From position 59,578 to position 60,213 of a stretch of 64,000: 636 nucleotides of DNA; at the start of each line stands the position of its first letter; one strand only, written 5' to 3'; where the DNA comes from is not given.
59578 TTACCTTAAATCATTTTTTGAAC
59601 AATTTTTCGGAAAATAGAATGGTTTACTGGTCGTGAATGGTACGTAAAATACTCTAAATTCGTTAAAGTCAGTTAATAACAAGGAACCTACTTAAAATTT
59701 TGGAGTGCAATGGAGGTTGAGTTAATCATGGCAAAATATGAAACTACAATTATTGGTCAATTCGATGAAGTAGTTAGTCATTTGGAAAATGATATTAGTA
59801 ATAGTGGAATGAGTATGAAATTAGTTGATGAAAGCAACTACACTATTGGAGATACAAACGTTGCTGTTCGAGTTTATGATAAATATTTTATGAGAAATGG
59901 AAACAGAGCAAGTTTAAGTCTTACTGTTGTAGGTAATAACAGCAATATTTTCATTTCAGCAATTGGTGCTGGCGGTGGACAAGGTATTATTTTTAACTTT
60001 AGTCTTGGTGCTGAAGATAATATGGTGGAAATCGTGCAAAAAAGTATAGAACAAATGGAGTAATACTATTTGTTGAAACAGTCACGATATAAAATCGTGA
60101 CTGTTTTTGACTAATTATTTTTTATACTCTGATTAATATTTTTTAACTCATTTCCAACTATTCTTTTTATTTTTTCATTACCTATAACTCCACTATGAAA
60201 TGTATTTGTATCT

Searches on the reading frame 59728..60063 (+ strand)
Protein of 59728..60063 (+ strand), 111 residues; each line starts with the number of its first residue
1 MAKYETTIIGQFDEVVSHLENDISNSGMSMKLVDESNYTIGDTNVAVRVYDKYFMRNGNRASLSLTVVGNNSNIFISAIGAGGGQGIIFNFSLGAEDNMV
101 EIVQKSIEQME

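Call 4: search_protein_families(library=pfam, max_evalue=0.1, proteins=[window:59728-60063:+])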
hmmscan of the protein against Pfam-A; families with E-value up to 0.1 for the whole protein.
window:59728-60063:+ (111 aa): 4 families
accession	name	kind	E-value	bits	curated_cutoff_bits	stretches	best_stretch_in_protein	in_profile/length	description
PF19524.4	DUF6054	-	1.1e-46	157.6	27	1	1-111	1-111/111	Family of unknown function (DUF6054)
PF00705.23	PCNA_N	-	0.027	14.7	20.3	1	8-55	15-62/127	Proliferating cell nuclear antigen, N-terminal domain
PF05903.20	Peptidase_C97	-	0.049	13.9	29.2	1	44-80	2-39/151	PPPDE putative peptidase domain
PF02187.23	GAS2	-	0.06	13.7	21.3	1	14-55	4-47/69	Growth-Arrest-Specific Protein 2 Domain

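Call 5: search_protein_families(library=ncbifam, max_evalue=0.1, proteins=[window:59728-60063:+])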
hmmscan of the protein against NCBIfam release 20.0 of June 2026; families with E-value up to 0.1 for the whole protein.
window:59728-60063:+ (111 aa): 1 family
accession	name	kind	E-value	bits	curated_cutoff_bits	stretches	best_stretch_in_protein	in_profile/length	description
TIGR01537.1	portal_HK97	equivalog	0.044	12.9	112.05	1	12-71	127-184/343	phage portal protein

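Call 6: search_solved_structures(query=window:59728-60063:+, max_evalue=10, show_alignments=2)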
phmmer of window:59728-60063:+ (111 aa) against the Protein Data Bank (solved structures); distinct sequences matched with E-value up to 10: 2.
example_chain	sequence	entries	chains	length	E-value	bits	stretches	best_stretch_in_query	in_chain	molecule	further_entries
9i2p_A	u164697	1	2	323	0.21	15.4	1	37-103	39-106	chitinase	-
8vbx_A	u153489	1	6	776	0.69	13.7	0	8-68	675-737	Tail nozzle (gp51)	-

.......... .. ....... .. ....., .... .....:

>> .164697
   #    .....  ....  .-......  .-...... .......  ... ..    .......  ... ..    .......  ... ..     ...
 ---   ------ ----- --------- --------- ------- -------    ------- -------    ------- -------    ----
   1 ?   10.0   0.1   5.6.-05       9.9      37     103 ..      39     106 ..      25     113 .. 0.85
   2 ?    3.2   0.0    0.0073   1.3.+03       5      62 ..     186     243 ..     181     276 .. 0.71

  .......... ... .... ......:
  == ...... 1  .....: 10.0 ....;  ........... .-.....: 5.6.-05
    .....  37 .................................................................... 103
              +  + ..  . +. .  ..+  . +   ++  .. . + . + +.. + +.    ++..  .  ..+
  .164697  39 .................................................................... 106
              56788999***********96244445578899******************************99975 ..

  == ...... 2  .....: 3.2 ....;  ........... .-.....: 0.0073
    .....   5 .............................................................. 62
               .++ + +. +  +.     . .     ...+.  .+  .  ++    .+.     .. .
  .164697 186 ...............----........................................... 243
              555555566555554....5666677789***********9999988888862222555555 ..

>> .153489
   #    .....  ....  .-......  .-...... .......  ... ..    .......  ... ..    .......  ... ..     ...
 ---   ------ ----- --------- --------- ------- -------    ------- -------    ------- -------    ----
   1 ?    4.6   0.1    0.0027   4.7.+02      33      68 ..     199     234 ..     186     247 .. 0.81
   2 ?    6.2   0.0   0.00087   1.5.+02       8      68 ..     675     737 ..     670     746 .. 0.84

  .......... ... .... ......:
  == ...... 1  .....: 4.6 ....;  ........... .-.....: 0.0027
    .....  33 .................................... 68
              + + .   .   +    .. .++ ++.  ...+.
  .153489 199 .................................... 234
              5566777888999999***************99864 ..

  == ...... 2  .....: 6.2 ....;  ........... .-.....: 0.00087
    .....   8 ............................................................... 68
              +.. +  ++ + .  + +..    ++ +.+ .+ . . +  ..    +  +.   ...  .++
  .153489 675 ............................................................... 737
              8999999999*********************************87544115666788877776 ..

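Call 9: find_homologous_proteins(query=window:59728-60063:+)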
Query window:59728-60063:+ (111 aa): 503 proteins with E <= 0.001 among 509 candidates; the best 120 are listed.
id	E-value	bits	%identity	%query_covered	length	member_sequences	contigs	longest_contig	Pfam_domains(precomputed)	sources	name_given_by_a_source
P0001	2.9e-61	222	97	100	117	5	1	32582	PF19524.5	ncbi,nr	ncbi:MAG: hypothetical protein K0S34_1024 [Bacillales bacterium]|nr:hypothetical protein [Bacillales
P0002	3.6e-56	206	89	100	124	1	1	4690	PF19524.5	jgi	jgi:hypothetical protein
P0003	2.0e-54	200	86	100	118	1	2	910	PF19524.5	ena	-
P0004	2.8e-54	199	86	100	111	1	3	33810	PF19524.5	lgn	-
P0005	6.9e-54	198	85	100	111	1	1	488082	PF19524.5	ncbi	ncbi:DUF6054 family protein [Pseudoneobacillus sp. C159]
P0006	1.1e-53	198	85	100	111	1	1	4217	PF19524.5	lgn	-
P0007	3.4e-53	196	85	100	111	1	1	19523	PF19524.5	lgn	-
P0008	3.7e-53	196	83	100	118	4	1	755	PF19524.5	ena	-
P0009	1.0e-52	194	82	99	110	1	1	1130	PF19524.5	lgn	-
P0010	1.3e-52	194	83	99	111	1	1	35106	PF19524.5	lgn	-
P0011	1.5e-52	194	84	100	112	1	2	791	PF19524.5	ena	-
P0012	3.7e-52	193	82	100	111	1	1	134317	PF19524.5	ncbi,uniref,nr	ncbi:DUF6054 family protein [Bacillus sp. FJAT-29937]|uniref:DUF6054 family protein n=1 Tax=Bacillus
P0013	4.5e-52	192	84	100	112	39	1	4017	PF19524.5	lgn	-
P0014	1.3e-51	191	84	99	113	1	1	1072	PF19524.5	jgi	jgi:hypothetical protein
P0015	1.3e-51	191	84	99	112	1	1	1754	PF19524.5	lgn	-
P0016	1.9e-51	190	84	99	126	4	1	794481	PF19524.5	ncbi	-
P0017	2.0e-51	190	83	100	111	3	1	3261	PF19524.5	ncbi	-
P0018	2.5e-51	190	82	100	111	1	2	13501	PF19524.5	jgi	jgi:hypothetical protein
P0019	4.7e-51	189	81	100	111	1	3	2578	PF19524.5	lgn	-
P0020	4.9e-51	189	79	100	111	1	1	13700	PF19524.5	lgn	-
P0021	6.8e-51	189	79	99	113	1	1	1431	PF19524.5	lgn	-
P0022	6.9e-51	189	82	100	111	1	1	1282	PF19524.5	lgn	-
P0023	7.2e-51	189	81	100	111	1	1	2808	PF19524.5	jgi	jgi:hypothetical protein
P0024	9.9e-51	188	83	99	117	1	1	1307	PF19524.5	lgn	-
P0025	1.0e-50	188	79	99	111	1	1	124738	PF19524.5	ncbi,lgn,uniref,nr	ncbi:DUF6054 family protein [Robertmurraya kyonggiensis]|uniref:Uncharacterized protein n=1 Tax=Robe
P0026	1.0e-50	188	81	100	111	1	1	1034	PF19524.5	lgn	-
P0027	1.2e-50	188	80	100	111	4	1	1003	PF19524.5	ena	-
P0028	1.2e-50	188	81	100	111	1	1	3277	PF19524.5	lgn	-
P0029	1.5e-50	188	82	100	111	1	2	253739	PF19524.5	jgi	jgi:hypothetical protein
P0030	1.7e-50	187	81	100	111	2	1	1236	PF19524.5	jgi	jgi:hypothetical protein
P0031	1.7e-50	187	78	100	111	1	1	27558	PF19524.5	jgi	jgi:hypothetical protein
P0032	2.1e-50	187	83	98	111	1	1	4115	PF19524.5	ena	-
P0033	2.2e-50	187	77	100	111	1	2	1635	PF19524.5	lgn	-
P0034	2.5e-50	187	82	99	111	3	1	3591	PF19524.5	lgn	-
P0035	2.6e-50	187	79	100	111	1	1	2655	PF19524.5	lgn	-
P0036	4.3e-50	186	77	100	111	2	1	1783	PF19524.5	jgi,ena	-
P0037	5.1e-50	186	82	99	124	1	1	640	PF19524.5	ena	-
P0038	5.8e-50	186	78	100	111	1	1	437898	PF19524.5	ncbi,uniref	ncbi:DUF6054 family protein [Cytobacillus sp. FJAT-53684]|uniref:DUF6054 family protein n=1 Tax=Cyto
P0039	6.5e-50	185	79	100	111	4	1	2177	PF19524.5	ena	-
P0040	9.1e-50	185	83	99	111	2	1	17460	PF19524.5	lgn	-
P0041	1.1e-49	185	80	100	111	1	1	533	PF19524.5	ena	-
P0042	1.2e-49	185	78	100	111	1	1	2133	PF19524.5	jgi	jgi:hypothetical protein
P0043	1.2e-49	185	79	100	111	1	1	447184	PF19524.5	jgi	jgi:hypothetical protein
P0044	1.3e-49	185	79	100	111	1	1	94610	PF19524.5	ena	-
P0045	1.4e-49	184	78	100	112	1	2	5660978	PF19524.5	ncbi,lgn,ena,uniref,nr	ncbi:DUF6054 family protein [Desulfosporosinus youngiae]|uniref:Uncharacterized protein n=1 Tax=Desu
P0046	1.4e-49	184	80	100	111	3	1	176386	PF19524.5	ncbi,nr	ncbi:hypothetical protein CHH80_11745 [Bacillus sp. 7504-2]|nr:hypothetical protein CHH80_11745 [Bac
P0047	1.5e-49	184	77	100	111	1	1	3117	PF19524.5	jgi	jgi:hypothetical protein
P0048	1.8e-49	184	78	100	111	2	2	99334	PF19524.5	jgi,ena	-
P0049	1.9e-49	184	82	99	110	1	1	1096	PF19524.5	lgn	-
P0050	2.0e-49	184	77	100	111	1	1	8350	PF19524.5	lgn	-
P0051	2.0e-49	184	79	100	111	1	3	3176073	PF19524.5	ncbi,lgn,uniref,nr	ncbi:DUF6054 family protein [Desulfitobacterium metallireducens]|uniref:Uncharacterized protein n=1 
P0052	2.2e-49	184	77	99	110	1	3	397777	PF19524.5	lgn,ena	-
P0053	2.4e-49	184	79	100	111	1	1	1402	PF19524.5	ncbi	-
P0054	2.5e-49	184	79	99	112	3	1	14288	PF19524.5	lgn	-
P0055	2.6e-49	184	78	100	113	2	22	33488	PF19524.5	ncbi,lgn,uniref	ncbi:DUF6054 family protein [Senegalia sp. (in: firmicutes)]|uniref:DUF6054 family protein n=1 Tax=S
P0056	4.1e-49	183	81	100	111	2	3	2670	PF19524.5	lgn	-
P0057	4.8e-49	183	77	100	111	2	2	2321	PF19524.5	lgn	-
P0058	4.9e-49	183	80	100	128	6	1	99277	PF19524.5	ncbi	-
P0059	5.0e-49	183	79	99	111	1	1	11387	PF19524.5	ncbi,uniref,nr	ncbi:DUF6054 family protein [Ferdinandcohnia quinoae]|uniref:DUF6054 family protein n=1 Tax=Fredinan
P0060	5.3e-49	183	77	100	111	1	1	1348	PF19524.5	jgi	jgi:hypothetical protein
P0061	5.6e-49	182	77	100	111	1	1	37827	PF19524.5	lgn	-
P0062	6.3e-49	182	81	99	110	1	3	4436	PF19524.5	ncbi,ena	-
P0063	7.0e-49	182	79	100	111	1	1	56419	PF19524.5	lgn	-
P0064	7.8e-49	182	77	100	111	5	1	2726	PF19524.5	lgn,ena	-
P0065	8.0e-49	182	81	99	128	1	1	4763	PF19524.5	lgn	-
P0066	8.6e-49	182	79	100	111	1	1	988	PF19524.5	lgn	-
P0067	9.2e-49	182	80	99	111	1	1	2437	PF19524.5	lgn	-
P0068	9.8e-49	182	77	100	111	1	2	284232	PF19524.5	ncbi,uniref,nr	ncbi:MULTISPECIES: DUF6054 family protein [Desulfosporosinus]|uniref:Uncharacterized protein n=1 Tax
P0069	1.0e-48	182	76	99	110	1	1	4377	PF19524.5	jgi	jgi:hypothetical protein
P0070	1.1e-48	182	78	99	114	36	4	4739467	PF19524.5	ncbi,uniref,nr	ncbi:DUF6054 family protein [Clostridium estertheticum]|uniref:DUF6054 family protein n=1 Tax=Clostr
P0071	1.1e-48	182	79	100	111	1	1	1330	PF19524.5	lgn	-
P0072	1.3e-48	181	80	97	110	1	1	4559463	PF19524.5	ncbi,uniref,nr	ncbi:DUF6054 family protein [Priestia koreensis]|uniref:DUF6054 family protein n=1 Tax=Priestia kore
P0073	1.4e-48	181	77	100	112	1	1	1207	PF19524.5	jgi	jgi:hypothetical protein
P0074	1.4e-48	181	79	99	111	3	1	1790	PF19524.5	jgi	jgi:hypothetical protein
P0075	1.4e-48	181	77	99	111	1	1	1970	PF19524.5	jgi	jgi:hypothetical protein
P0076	1.6e-48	181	79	100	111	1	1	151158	PF19524.5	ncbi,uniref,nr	ncbi:DUF6054 family protein [Bacillus sp. 31A1R]|uniref:DUF6054 family protein n=1 Tax=Robertmurraya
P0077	1.7e-48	181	77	99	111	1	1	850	PF19524.5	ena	-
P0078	1.7e-48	181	77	100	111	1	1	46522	PF19524.5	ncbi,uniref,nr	ncbi:DUF6054 family protein [Clostridium sp. CS001]|uniref:DUF6054 family protein n=1 Tax=Clostridiu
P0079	1.7e-48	181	77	100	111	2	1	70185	PF19524.5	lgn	-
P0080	1.8e-48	181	78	100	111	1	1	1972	PF19524.5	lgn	-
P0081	1.8e-48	181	80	99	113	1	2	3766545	PF19524.5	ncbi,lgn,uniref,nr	ncbi:DUF6054 family protein [Dehalobacterium formicoaceticum]|uniref:DUF6054 family protein n=1 Tax=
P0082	1.9e-48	181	78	100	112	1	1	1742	PF19524.5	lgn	-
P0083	1.9e-48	181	79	99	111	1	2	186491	PF19524.5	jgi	jgi:hypothetical protein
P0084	2.3e-48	181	77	100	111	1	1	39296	PF19524.5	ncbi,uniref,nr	ncbi:hypothetical protein J2Z40_003550 [Cytobacillus eiseniae]|uniref:Uncharacterized protein n=1 Ta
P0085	2.5e-48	180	78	100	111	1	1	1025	PF19524.5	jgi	jgi:hypothetical protein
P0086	2.6e-48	180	78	100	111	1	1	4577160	PF19524.5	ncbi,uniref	ncbi:DUF6054 family protein [Neobacillus sp. SCS-31]|uniref:DUF6054 family protein n=1 Tax=Neobacill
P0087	2.6e-48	180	81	100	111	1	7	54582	PF19524.5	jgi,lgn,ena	-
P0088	3.2e-48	180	78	100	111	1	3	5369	PF19524.5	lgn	-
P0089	3.4e-48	180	76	99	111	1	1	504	PF19524.5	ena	-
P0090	3.5e-48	180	80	100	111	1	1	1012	PF19524.5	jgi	jgi:hypothetical protein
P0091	3.7e-48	180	79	97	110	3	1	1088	PF19524.5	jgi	-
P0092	3.9e-48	180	79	97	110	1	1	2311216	PF19524.5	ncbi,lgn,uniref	ncbi:DUF6054 family protein [Priestia koreensis]|uniref:DUF6054 family protein n=1 Tax=Priestia kore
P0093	4.1e-48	180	79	99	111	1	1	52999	PF19524.5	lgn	-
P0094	4.2e-48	180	76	100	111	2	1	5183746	PF19524.5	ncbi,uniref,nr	ncbi:DUF6054 family protein [Cytobacillus solani]|uniref:DUF6054 family protein n=1 Tax=Cytobacillus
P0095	4.2e-48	180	78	99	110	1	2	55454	PF19524.5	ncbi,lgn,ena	-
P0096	4.5e-48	180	76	100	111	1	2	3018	PF19524.5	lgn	-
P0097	4.5e-48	180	78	99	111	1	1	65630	PF19524.5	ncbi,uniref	ncbi:hypothetical protein GCM10008967_32240 [Bacillus carboniphilus]|uniref:Uncharacterized protein 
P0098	4.6e-48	180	80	99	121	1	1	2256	PF19524.5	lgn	-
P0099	4.7e-48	180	77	100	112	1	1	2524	PF19524.5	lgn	-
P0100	5.5e-48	179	77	100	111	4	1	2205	PF19524.5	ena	-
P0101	5.7e-48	179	78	100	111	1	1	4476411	PF19524.5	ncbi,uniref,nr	ncbi:DUF6054 family protein [Bacillus sp. B-jedd]|uniref:DUF6054 family protein n=1 Tax=Bacillus sp.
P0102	6.3e-48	179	76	100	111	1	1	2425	PF19524.5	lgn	-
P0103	6.5e-48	179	77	100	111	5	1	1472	PF19524.5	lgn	-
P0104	6.6e-48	179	79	100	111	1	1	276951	PF19524.5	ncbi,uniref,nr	ncbi:hypothetical protein D1B31_12450 [Neobacillus notoginsengisoli]|uniref:Uncharacterized protein 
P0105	6.7e-48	179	79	97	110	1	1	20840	PF19524.5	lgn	-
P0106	6.8e-48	179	77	100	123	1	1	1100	PF19524.5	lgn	-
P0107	7.0e-48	179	76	99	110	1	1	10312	PF19524.5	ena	-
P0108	7.1e-48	179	75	99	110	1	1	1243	PF19524.5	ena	-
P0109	7.6e-48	179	77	100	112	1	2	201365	PF19524.5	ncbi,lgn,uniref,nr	ncbi:hypothetical protein CLHOM_24180 [Clostridium homopropionicum DSM 5847]|uniref:Uncharacterized 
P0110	8.0e-48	179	76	100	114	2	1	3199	PF19524.5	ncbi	ncbi:MAG TPA: DUF6054 family protein [Clostridium sp.]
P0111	8.3e-48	179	80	99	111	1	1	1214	PF19524.5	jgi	jgi:hypothetical protein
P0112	8.8e-48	179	76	100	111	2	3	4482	PF19524.5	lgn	-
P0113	9.5e-48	179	79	99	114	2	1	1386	PF19524.5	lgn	-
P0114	9.5e-48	179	77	100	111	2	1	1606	PF19524.5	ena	-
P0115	1.0e-47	178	77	100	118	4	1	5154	PF19524.5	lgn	-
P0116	1.0e-47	178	77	100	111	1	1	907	PF19524.5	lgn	-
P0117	1.1e-47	178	76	99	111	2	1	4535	PF19524.5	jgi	-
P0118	1.3e-47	178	77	99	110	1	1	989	PF19524.5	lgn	-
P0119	1.3e-47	178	77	100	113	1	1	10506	PF19524.5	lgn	-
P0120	1.4e-47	178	75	99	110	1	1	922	PF19524.5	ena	-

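Call 18: find_related_loci(query=A1, collection=genome_contigs, flank=6000)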
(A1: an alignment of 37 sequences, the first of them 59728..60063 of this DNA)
Query A1 (111 aa) in genome_contigs; peptide patterns used: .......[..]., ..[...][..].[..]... (x = any residue, [..] = any of these).
123 stretches matched a pattern; 66 encode a relative of the query (tblastn E <= 1e-3); 64 distinct loci.
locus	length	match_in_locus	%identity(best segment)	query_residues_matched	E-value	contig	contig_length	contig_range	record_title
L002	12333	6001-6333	88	1-111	2e-62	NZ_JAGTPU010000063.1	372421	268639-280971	Bacillus sp. Bva_UNVM-123 Contig_242, whole genome shotgun sequence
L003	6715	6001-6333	86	1-111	2e-60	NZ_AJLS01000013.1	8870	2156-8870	Neobacillus bataviensis LMG 21833 contig13, whole genome shotgun sequence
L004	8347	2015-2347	84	1-111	2e-59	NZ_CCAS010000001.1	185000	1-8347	Neobacillus jeddahensis strain JCE, whole genome shotgun sequence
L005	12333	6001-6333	83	1-111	5e-59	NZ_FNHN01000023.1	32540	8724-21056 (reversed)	Bacillus sp. OK048, whole genome shotgun sequence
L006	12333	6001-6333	83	1-111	1e-58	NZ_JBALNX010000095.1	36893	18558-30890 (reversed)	Bacillus sp. JJ1773 JJ-1773_contig_95, whole genome shotgun sequence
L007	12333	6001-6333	82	1-111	4e-58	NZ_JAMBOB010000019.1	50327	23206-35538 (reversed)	Neobacillus niacini strain MER TA 87 NODE_19_, whole genome shotgun sequence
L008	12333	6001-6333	81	1-111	3e-58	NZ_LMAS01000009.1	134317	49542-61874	Bacillus sp. FJAT-29937 scaffold9, whole genome shotgun sequence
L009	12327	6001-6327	82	1-109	6e-57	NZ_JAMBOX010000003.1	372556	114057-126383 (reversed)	Neobacillus niacini strain MER531 NODE_3_, whole genome shotgun sequence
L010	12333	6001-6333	80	1-111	8e-57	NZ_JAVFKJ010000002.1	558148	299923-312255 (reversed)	Neobacillus sp. YIM B06451 Scaffold2, whole genome shotgun sequence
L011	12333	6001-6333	80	1-111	3e-56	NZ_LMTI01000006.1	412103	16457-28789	Bacillus sp. FJAT-27445 scaffold6, whole genome shotgun sequence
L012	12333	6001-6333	78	1-111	2e-55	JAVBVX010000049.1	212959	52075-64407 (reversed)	MAG: Clostridium sp. isolate ZNE14_Bin42 all_Scaff007875, whole genome shotgun sequence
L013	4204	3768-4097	81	1-110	1e-55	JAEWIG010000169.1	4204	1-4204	MAG: Bacillota bacterium isolate OH_PBlB_98 k127_363096, whole genome shotgun sequence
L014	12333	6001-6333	77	1-111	3e-55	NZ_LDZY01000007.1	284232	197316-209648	Desulfosporosinus acididurans strain M1 DEAC_contig000007, whole genome shotgun sequence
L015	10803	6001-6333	77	1-111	3e-55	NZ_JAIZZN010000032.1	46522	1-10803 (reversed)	Clostridium sp. CS001 contig00032, whole genome shotgun sequence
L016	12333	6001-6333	77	1-111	6e-55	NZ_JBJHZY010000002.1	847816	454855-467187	Candidatus Clostridium radicumherbarum strain WILCCON 0202 NODE_2_length_847816_cov_172.803265, whole genome shotgun seq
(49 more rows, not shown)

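Call 22: predict_structure(alignment_id=A1)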
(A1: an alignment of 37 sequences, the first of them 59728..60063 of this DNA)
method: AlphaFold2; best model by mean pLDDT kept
length: 111 residues; sequences in the alignment: 37
mean_pLDDT: 88.0   pTM: 0.81
mean pLDDT of the five models: 88.0, 87.3, 85.1, 85.0, 57.9
residues with pLDDT >= 90: 79; 70-90: 16; 50-70: 10; < 50: 6
segments of 3 or more residues with pLDDT < 50: 86-91
pLDDT, mean of each block of 10 residues (from residue 1): 95 97 91 96 97 71 96 97 57 78 95 78
secondary structure, 60 per line:
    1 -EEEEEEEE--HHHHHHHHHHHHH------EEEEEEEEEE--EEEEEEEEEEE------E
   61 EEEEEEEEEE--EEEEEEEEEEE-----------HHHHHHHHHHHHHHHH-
elements in order: E2-9 H12-24 E31-40 E43-53 E60-70 E73-83 H95-110

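Call 27: find_encoding_contigs(protein=P0001, flank=8000, max_places=4)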
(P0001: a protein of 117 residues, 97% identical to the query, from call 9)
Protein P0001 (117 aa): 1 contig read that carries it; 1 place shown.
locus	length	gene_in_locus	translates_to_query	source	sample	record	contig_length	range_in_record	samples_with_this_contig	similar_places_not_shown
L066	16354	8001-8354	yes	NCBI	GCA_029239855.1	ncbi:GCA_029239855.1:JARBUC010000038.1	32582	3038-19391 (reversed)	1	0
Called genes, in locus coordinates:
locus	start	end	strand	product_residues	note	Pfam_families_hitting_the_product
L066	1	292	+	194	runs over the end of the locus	-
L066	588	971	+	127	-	-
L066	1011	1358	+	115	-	-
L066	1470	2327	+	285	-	-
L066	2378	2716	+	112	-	-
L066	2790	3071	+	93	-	-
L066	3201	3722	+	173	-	PF13302:Acetyltransf_3, PF13420:Acetyltransf_4, PF13523:Acetyltransf_8 (weak), PF00583:Acetyltransf_1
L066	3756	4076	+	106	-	-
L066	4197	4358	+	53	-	-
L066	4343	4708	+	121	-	-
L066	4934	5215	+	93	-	-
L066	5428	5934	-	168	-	-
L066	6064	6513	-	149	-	-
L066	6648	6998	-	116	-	-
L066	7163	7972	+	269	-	PF26353:YhfM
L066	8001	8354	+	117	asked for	PF19524:DUF6054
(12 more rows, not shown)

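Call 42: search_solved_structures(query=A1, max_evalue=10)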
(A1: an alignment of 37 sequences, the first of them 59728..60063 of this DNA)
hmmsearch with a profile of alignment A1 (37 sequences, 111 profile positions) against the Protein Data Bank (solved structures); distinct sequences matched with E-value up to 10: 3.
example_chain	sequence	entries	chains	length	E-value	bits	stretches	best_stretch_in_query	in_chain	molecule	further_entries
3k4x_A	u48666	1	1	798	0.0093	19.2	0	6-55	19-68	Proliferating cell nuclear antigen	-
4cs5_A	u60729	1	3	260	0.42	13.9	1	8-66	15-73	PROLIFERATING CELL NUCLEAR ANTIGEN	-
8vbx_A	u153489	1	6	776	0.46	13.8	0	26-67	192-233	Tail nozzle (gp51)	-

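Call 46: find_encoding_contigs(protein=P0004, flank=6000, max_places=2)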
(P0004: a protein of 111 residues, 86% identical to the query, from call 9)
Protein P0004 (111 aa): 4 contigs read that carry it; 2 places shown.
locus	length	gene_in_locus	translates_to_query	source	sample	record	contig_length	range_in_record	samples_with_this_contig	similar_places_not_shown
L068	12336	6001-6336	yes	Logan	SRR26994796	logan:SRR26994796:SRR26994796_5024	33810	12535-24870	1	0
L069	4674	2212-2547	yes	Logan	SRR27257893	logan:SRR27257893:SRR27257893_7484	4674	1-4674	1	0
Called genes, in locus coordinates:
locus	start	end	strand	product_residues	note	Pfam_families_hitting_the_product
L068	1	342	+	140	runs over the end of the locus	PF00293:NUDIX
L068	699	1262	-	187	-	PF05685:Uma2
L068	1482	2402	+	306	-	-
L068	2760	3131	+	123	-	-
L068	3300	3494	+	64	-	PF00903:Glyoxalase (weak)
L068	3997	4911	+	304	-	PF13483:Lactamase_B_3, PF00753:Lactamase_B (weak), PF12706:Lactamase_B_2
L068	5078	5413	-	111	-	PF02302:PTS_IIB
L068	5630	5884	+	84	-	-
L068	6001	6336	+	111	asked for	PF19524:DUF6054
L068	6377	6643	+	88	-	-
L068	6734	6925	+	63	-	PF27448:Rph_4th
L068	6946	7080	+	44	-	PF00391:PEP-utilizers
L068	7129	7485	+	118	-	PF00903:Glyoxalase (weak), PF18029:Glyoxalase_6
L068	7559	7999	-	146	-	PF07486:Hydrolase_2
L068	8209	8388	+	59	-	-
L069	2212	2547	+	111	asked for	PF19524:DUF6054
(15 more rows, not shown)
